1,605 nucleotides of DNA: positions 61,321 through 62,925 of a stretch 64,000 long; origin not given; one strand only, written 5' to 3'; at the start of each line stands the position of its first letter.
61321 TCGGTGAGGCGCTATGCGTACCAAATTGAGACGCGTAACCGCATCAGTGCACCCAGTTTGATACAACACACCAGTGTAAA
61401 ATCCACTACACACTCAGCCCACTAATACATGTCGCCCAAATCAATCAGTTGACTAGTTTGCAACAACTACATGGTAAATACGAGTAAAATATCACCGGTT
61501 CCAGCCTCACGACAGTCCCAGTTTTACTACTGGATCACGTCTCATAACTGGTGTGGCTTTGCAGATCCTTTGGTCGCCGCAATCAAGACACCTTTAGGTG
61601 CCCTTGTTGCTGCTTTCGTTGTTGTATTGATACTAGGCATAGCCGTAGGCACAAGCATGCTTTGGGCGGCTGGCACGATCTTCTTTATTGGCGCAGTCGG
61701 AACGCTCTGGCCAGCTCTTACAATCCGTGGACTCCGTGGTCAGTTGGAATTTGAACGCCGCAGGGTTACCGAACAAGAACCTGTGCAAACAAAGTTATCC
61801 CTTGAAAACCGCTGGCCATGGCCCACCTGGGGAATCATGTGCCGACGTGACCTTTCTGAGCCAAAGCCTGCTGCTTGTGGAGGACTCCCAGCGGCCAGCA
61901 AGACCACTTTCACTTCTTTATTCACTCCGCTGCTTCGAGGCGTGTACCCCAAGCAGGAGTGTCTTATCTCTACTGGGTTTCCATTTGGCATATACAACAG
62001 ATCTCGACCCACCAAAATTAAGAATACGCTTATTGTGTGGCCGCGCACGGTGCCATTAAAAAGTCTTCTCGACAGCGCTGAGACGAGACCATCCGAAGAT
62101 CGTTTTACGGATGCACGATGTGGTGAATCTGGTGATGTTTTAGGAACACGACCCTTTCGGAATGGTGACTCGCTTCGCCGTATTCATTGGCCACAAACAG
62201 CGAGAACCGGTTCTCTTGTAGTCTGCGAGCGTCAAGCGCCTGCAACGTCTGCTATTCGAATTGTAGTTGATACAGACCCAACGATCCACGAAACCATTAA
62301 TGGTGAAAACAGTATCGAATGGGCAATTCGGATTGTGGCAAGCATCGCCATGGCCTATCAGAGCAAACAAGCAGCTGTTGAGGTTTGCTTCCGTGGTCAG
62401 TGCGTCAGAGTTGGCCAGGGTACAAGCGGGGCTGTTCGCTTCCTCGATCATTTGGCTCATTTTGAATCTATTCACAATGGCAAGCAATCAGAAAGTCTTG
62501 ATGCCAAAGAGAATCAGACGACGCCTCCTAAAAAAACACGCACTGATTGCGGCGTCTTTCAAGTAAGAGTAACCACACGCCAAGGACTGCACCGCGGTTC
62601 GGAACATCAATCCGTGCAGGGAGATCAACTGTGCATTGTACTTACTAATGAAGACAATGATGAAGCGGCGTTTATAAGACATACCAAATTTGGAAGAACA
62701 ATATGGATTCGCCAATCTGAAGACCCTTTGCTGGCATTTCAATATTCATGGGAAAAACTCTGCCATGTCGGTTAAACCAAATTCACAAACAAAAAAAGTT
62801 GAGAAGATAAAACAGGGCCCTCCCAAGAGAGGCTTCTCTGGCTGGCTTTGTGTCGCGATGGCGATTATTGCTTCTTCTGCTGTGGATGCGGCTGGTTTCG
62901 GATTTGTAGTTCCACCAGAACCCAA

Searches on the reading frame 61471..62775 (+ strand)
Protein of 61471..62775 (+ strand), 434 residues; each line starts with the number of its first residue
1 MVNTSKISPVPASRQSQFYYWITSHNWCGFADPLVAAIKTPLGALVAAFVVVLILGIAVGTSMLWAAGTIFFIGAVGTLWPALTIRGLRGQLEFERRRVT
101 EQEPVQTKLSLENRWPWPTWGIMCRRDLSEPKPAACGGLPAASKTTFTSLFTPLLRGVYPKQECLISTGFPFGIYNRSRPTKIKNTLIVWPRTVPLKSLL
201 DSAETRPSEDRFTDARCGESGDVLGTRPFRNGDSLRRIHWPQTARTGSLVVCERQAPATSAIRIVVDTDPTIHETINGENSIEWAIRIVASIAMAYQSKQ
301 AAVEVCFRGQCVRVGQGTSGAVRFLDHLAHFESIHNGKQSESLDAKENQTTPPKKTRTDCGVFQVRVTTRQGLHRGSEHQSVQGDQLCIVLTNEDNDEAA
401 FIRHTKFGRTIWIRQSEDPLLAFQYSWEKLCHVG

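Call 74: search_protein_families(library=pfam, proteins=[window:61471-62775:+], max_evalue=0.00001)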
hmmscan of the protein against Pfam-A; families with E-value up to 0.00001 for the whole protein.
window:61471-62775:+ (434 aa): 1 family
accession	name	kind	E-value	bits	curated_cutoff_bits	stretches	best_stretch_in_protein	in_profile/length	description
PF01882.25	DUF58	-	6.7e-07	29.2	23.4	1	226-337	2-117/216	Protein of unknown function DUF58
